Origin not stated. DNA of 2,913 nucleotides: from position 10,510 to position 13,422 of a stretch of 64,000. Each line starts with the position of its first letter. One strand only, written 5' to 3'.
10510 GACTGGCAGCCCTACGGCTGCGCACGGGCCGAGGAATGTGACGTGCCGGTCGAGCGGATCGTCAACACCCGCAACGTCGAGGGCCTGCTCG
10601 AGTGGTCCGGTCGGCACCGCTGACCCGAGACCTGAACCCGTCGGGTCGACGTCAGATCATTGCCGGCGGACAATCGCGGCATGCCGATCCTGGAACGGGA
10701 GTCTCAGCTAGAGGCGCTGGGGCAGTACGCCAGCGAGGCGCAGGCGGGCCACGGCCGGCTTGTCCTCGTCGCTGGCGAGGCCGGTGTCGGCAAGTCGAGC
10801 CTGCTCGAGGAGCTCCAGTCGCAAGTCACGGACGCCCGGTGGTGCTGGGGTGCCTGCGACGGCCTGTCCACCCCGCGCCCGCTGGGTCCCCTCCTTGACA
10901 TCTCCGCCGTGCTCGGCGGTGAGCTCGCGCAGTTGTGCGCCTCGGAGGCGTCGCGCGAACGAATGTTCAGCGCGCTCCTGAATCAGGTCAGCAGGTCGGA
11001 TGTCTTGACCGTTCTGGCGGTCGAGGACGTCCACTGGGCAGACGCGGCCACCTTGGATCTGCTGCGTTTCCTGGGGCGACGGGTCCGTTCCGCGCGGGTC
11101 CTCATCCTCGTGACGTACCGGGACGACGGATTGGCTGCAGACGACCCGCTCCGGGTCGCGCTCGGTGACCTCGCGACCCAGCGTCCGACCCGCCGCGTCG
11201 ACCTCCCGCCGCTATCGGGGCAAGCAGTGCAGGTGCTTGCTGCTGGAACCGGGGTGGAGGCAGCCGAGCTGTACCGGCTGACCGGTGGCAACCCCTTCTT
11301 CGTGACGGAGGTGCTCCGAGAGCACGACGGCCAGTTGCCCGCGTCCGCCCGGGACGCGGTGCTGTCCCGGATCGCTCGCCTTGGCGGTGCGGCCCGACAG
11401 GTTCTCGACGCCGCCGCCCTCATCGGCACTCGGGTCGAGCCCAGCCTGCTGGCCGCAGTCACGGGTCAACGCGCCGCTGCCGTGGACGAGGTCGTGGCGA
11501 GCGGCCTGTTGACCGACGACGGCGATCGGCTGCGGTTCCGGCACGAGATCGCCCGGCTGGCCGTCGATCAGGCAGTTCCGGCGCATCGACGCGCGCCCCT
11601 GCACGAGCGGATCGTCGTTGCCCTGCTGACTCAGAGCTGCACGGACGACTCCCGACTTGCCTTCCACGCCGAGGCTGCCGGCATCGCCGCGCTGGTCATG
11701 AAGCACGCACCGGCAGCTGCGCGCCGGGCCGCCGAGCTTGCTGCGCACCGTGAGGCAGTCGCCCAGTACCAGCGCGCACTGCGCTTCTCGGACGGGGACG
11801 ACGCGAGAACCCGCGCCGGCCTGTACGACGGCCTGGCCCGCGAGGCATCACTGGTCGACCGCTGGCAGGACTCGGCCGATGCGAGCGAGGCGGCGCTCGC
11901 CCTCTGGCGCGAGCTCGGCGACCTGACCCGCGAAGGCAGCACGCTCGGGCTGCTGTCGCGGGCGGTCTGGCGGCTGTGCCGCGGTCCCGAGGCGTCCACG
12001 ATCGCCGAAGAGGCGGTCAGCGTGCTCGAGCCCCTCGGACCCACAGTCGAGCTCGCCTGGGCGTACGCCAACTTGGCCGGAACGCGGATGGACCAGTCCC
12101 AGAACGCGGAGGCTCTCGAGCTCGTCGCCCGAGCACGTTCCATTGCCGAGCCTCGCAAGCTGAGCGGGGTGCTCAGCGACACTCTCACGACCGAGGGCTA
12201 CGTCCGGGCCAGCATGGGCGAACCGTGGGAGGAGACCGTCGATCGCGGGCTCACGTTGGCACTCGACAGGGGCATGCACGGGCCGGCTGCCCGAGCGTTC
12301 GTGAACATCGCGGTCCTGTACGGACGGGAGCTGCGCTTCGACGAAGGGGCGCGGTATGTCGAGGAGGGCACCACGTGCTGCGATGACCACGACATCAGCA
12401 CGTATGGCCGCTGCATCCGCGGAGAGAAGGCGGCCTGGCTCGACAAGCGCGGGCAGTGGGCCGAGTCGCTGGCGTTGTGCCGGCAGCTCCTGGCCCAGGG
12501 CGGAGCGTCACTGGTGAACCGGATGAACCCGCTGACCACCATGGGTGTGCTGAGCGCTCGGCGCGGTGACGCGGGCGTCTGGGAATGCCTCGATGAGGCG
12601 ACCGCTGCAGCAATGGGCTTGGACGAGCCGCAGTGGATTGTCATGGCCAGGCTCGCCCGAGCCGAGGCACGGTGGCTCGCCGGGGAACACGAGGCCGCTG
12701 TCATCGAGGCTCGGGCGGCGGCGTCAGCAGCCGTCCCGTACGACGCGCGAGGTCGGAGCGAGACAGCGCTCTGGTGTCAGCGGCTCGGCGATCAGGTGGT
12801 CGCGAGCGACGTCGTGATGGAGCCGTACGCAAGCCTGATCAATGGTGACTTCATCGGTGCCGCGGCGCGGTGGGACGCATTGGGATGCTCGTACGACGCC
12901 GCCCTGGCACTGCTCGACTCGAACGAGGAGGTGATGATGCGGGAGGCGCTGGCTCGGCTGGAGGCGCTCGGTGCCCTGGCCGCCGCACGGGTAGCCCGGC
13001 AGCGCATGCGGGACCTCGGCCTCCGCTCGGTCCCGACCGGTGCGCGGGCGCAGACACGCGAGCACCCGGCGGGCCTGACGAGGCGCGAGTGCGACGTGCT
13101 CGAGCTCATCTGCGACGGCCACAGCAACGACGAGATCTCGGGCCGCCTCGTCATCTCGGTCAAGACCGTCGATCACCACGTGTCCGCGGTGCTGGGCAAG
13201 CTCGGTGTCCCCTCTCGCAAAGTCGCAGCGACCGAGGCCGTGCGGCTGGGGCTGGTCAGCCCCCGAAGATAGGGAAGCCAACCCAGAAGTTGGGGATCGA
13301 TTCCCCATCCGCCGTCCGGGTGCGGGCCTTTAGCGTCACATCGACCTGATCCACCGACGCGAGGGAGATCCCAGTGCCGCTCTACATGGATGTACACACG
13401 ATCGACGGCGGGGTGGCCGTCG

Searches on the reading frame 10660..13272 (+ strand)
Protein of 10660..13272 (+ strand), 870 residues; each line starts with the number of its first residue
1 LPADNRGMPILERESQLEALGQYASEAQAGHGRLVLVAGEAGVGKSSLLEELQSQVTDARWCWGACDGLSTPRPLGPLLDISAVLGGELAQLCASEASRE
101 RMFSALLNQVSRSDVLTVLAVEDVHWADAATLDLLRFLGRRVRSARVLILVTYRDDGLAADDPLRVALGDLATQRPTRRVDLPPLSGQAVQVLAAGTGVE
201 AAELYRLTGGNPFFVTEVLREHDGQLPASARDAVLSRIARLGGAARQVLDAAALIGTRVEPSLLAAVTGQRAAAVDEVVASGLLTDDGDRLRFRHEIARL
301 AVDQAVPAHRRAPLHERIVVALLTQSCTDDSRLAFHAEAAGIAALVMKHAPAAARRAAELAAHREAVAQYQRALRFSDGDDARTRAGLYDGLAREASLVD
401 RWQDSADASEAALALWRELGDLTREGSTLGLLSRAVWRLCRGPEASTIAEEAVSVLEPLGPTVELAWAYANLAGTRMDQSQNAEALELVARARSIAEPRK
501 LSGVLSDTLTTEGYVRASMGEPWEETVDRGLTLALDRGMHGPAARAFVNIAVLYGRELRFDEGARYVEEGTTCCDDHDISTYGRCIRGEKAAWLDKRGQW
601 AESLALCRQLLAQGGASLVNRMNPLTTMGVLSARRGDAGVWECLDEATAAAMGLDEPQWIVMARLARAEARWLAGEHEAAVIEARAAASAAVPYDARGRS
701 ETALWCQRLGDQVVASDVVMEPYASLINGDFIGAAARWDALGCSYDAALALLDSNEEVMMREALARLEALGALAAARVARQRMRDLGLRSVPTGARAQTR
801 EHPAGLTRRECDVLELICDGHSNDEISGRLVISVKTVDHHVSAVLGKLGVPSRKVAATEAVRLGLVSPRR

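Call 46: search_protein_families(library=ncbifam, proteins=[window:10660-13272:+], max_evalue=1e-10)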
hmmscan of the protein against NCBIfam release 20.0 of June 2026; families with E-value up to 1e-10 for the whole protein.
window:10660-13272:+ (870 aa): 2 families
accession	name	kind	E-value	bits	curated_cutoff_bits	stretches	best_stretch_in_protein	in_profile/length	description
TIGR03903.1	TOMM_kin_cyc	equivalog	9.4e-20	70.1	705.75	1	106-378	626-922/1267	TOMM system kinase/cyclase fusion protein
NF047785.1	respo_reg_MadR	equivalog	8.3e-14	51.4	300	1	799-866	142-209/209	MadR family response regulator transcription factor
